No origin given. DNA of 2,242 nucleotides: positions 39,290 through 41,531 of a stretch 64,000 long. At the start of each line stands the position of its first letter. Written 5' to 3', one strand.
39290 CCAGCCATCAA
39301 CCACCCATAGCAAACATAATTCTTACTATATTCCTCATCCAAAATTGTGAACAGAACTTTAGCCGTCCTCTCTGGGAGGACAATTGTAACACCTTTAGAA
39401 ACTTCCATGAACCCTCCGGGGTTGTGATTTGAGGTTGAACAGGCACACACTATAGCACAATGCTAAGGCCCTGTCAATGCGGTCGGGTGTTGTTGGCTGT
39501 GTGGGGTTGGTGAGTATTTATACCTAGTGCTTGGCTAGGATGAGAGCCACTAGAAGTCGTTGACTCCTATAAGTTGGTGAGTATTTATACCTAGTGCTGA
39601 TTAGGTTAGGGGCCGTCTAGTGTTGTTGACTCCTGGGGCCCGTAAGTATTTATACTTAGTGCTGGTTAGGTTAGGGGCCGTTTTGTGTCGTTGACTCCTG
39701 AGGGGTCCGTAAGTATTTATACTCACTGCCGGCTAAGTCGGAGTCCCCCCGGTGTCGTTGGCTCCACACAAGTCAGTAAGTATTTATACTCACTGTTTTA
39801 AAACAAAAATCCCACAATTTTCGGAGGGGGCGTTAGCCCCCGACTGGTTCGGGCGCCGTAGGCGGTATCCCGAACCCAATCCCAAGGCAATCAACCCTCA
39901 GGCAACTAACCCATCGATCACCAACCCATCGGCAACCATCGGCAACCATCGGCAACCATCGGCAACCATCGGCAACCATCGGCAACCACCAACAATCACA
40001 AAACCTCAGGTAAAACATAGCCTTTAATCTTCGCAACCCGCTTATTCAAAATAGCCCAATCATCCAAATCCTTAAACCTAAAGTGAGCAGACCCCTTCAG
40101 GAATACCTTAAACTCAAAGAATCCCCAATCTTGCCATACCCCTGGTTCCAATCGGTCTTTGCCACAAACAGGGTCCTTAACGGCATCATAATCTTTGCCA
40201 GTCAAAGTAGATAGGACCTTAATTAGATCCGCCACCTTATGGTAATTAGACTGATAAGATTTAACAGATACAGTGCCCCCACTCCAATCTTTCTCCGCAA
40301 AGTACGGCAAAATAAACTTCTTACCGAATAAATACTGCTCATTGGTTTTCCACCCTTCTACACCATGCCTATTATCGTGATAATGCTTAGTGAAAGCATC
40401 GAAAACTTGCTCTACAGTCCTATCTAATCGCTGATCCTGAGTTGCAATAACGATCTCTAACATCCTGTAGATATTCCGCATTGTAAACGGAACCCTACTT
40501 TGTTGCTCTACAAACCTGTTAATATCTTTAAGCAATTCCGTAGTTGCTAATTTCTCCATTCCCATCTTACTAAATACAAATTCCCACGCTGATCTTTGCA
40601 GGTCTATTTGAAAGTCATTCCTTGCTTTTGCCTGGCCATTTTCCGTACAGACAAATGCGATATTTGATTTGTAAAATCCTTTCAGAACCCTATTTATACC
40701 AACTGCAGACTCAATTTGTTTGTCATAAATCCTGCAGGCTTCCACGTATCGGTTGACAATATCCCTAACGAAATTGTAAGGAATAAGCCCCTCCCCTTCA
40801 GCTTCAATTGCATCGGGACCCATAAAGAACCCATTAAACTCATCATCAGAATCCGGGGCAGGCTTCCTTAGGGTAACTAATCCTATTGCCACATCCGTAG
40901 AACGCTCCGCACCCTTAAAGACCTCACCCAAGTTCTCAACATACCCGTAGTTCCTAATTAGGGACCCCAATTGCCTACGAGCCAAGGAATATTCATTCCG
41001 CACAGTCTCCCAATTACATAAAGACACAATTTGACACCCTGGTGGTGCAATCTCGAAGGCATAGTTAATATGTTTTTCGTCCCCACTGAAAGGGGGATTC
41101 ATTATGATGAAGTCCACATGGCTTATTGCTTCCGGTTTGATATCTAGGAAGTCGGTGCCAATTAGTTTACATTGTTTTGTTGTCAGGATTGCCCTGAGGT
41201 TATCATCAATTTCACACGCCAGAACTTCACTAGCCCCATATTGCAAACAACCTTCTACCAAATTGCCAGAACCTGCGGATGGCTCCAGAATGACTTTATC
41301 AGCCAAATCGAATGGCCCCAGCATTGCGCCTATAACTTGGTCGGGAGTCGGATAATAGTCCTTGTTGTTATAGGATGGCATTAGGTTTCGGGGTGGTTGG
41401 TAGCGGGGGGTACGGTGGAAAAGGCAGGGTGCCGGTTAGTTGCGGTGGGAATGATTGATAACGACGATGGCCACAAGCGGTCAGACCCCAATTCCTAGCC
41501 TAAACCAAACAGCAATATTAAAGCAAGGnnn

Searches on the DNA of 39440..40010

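Call 41: search_rna_families(source=window, start=39440, end=40010, threshold=evalue, max_evalue=10)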
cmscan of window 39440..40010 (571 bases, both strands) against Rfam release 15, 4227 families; matches with E-value up to 10: 0.
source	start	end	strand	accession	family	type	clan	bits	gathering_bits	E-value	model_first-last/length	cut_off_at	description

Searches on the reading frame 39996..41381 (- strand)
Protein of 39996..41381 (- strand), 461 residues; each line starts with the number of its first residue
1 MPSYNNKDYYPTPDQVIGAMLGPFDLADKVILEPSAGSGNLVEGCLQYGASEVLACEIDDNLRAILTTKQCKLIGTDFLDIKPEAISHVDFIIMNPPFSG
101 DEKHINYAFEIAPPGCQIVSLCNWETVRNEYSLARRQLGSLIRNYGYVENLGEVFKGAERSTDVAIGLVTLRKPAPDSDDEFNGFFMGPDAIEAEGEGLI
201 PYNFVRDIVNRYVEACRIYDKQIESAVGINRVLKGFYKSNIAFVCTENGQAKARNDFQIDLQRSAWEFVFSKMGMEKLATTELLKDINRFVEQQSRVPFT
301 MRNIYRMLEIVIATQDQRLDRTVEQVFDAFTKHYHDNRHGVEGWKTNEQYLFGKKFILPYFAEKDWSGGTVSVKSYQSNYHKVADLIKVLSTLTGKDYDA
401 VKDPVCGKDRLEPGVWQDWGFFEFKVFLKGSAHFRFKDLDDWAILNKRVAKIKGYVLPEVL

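Call 15: search_protein_families(library=pfam, proteins=[window:39996-41381:-])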
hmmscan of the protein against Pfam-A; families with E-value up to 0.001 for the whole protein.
window:39996-41381:- (461 aa): 1 family
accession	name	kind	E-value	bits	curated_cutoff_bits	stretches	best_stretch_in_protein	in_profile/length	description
PF13708.11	DUF4942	-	3.8e-27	95.6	25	1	261-453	4-188/190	Domain of unknown function (DUF4942)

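Call 27: find_related_loci(query=window:39996-41381:-, collection=viral_contigs, flank=3000)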
Query window:39996-41381:- (461 aa) in viral_contigs; peptide patterns used: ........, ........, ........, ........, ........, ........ (x = any residue, [..] = any of these).
11 stretches matched a pattern; 8 encode a relative of the query (tblastn E <= 1e-3); 8 distinct loci.
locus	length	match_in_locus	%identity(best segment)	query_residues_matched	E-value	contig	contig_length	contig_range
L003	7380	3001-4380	95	1-460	0e+0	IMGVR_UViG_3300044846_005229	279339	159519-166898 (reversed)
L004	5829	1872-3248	54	6-461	8e-172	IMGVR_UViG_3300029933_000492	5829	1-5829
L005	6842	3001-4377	54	6-461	5e-168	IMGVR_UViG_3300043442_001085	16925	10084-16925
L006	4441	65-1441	54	6-461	2e-169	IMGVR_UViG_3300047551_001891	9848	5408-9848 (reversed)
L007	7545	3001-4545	41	1-461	3e-127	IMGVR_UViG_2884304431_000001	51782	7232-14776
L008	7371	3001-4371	43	8-455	8e-121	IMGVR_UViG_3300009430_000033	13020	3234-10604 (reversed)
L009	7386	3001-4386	42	8-455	9e-117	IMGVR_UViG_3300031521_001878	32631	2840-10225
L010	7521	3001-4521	38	6-458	1e-111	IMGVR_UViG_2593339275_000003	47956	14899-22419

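Call 42: search_protein_families(library=phrogs, proteins=[window:39996-41381:-], max_evalue=0.001)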
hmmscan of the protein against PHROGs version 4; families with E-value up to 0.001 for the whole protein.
window:39996-41381:- (461 aa): 11 families
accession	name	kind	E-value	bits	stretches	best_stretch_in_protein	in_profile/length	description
phrog_32703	-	unknown function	6.9e-139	464.6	1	4-459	6-475/480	-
phrog_31814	-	other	3.4e-22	79.5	1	6-95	8-94/95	DNA methyltransferase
phrog_9133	-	unknown function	1.6e-20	73.6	1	7-175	734-906/1259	-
phrog_15406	-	other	2.6e-19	68.9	1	7-178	1249-1422/2789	DNA methyltransferase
phrog_799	-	other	4.2e-19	70.1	1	5-127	210-321/458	DNA methyltransferase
phrog_11358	-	unknown function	4.9e-18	64.5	1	7-121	1846-1960/3431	-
phrog_6263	-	other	1.1e-15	58.3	1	2-120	387-505/548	DNA methyltransferase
phrog_9793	-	unknown function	9e-15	55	1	8-123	604-718/772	-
phrog_22901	-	unknown function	1.5e-14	53.3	1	8-176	634-806/1394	-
phrog_18947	-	unknown function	1.6e-11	43.3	1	9-177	569-740/1537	-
phrog_3820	-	other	0.00018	21.7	1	28-99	68-139/255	DNA methyltransferase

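Call 45: search_dna_similar(query=window:39996-41381:-, collection=phages, mode=protein, max_rows=12)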
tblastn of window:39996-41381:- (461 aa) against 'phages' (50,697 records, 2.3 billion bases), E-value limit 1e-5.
Records with a match: 186; places in all: 186; records where one place covers at least 80% of the query: 12.
Best place of each record, by identity: <60% 186.
By first word of the organism name: Vibrio 117; Pseudomonas 28; Riemerella 15; Aeromonas 4; Tunturiibacter 2; Bacteriophage 2; Thalassomonas 2; Salisaeta 2; Shewanella 2; Erythrobacter 2; and 10 more.
By host as written in the record: - 104; Pseudomonas aeruginosa 15; Vibrio crassostreae 11; Riemerella anatipestifer 5; Riemerella sp. 4; Vibrio tasmaniensis 3; Aeromonas rivipollensis 3; Thalassomonas loyana LMG 22536 2; and 33 more.
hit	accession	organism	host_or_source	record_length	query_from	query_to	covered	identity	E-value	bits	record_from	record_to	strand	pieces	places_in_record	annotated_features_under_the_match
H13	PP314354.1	Leeuwenhoekiella phage vB_LaeS_Arctus_1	Leeuwenhoekiella aequorea Arc30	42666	1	461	100%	45.9%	5e-131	423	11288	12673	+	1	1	DNA methyltransferase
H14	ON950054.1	Tenacibaculum phage Larrie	Tenacibaculum sp.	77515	6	459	98%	44.5%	9e-123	399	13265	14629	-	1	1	DUF4942 domain-containing protein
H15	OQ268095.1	Riemerella phage vB_RanS_CRP5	Riemerella anatipestifer RAf2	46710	6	459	98%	39.8%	1e-97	327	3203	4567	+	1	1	S-adenosyl-L-methionine-dependent methyltransferase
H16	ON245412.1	Phage vB_RanS_PJN03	sewage water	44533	6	459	98%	39.2%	2e-96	323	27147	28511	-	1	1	hypothetical protein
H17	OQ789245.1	Riemerella phage vB_RanS_CRP6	Riemerella anatipestifer RAf63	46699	6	459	98%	39.2%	2e-96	323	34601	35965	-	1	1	S-adenosyl-L-methionine-dependent methyltransferase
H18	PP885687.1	Tunturiibacter phage Tunturi_4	Tunturiibacter empetritectus M8UP27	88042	5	456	98%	28.1%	3e-42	166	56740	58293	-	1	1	DNA methyltransferase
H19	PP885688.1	Tunturiibacter phage Tunturi_5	Tunturiibacter psychrotolerans X4BP1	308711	5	456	98%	28.0%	2e-42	167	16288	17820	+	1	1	DNA methyltransferase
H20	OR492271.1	Fusobacterium phage phiFN37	Fusobacterium necrophorum subsp. ...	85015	6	459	98%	27.0%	2e-35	146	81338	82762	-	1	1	DUF4942 domain-containing protein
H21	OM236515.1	Bacillus phage SPR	Bacillus subtilis BEST7003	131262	5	438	94%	26.9%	5e-28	123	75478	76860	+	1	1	hypothetical protein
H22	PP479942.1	Faecalibacterium phage Lelie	Faecalibacterium sp. L2-61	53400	5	458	98%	24.6%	4e-23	108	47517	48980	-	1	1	hypothetical protein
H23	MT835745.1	Bacteriophage sp.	human fecal samples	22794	9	458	98%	22.9%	3e-21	102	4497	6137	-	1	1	record has no annotation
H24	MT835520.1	Bacteriophage sp.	human fecal samples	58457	1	437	95%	23.3%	2e-26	119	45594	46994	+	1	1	record has no annotation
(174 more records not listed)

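Call 84: find_encoding_contigs(protein=window:39996-41381:-, flank=1500, max_places=10)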
Protein window:39996-41381:- (461 aa): 6 contigs read that carry it; 4 places shown.
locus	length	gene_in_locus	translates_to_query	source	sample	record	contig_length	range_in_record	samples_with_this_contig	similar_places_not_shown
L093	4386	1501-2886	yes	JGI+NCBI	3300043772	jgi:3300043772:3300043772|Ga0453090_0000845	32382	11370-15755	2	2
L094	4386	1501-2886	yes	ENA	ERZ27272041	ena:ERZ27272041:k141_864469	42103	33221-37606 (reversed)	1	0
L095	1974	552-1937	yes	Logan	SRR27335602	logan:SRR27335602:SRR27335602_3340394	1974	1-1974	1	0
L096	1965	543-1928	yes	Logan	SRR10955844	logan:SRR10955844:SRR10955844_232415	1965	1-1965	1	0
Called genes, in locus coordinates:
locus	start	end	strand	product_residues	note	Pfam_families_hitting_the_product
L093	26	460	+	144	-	-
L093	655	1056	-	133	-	-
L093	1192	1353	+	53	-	PF19062:DUF5758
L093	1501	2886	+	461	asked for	PF13708:DUF4942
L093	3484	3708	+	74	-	-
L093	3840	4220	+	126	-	-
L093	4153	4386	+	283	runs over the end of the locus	-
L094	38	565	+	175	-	-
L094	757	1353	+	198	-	PF00805:Pentapeptide, PF13576:Pentapeptide_3 (faint), PF13599:Pentapeptide_4, PF00805:Pentapeptide, PF19062:DUF5758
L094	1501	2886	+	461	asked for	PF13708:DUF4942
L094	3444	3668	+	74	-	-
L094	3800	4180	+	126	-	-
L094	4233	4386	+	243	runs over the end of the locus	-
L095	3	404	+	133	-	?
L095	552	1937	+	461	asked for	PF13708:DUF4942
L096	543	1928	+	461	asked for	PF13708:DUF4942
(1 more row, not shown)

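Call 89: find_homologous_proteins(query=window:39996-41381:-, max_evalue=1e-50)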
Query window:39996-41381:- (461 aa): 1722 proteins with E <= 1e-50 among 7488 candidates; the best 120 are listed.
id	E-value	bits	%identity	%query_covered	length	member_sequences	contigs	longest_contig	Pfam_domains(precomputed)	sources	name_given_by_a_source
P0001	0.0e+0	1021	95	100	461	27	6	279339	PF13708.12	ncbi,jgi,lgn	jgi:hypothetical protein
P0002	1.2e-253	860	78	100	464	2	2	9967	PF13708.12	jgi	jgi:hypothetical protein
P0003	3.1e-174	598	57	99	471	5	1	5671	PF03602.22,PF13708.12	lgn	-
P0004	4.1e-173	595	58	99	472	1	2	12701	PF13708.12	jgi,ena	-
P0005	1.7e-171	589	57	99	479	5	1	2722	PF13708.12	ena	-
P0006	3.2e-170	585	57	99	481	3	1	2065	PF03602.22,PF13708.12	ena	-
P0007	1.6e-169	583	58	99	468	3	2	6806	PF13708.12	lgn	-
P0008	3.1e-169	582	56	99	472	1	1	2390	PF13708.12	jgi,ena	-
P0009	3.8e-169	582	56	99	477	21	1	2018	PF03602.22,PF13708.12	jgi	jgi:hypothetical protein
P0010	4.9e-169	581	56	99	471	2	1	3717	PF13708.12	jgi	-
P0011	1.9e-168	579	56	99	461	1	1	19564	PF13708.12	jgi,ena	-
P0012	3.4e-168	578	56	99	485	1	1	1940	PF03602.22,PF13708.12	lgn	-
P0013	1.1e-167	577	57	99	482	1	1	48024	PF03602.22,PF13708.12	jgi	jgi:hypothetical protein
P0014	2.4e-167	576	56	99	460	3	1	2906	PF13708.12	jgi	jgi:predicted RNA methylase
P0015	2.9e-167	575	55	99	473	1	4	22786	PF13708.12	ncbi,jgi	jgi:hypothetical protein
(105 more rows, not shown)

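Call 90: find_encoding_contigs(protein=P0002, flank=2500, max_places=6)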
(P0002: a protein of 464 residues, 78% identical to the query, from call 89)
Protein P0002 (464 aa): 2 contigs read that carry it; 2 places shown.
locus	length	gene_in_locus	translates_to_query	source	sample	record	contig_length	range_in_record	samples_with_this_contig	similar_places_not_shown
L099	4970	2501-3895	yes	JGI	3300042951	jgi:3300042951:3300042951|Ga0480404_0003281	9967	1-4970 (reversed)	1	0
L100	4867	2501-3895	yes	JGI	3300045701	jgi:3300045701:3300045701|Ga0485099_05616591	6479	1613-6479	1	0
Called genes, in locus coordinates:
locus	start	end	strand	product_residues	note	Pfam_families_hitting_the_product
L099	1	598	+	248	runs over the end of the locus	-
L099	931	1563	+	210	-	PF01816:LRV (faint)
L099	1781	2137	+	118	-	-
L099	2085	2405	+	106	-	PF19062:DUF5758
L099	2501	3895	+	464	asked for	PF13708:DUF4942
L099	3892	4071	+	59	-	-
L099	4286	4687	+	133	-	-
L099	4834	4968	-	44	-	?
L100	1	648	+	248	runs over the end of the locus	-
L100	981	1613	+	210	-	PF01816:LRV (faint)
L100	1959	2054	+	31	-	-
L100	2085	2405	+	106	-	PF19062:DUF5758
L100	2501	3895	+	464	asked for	PF13708:DUF4942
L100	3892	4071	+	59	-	-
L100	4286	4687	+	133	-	-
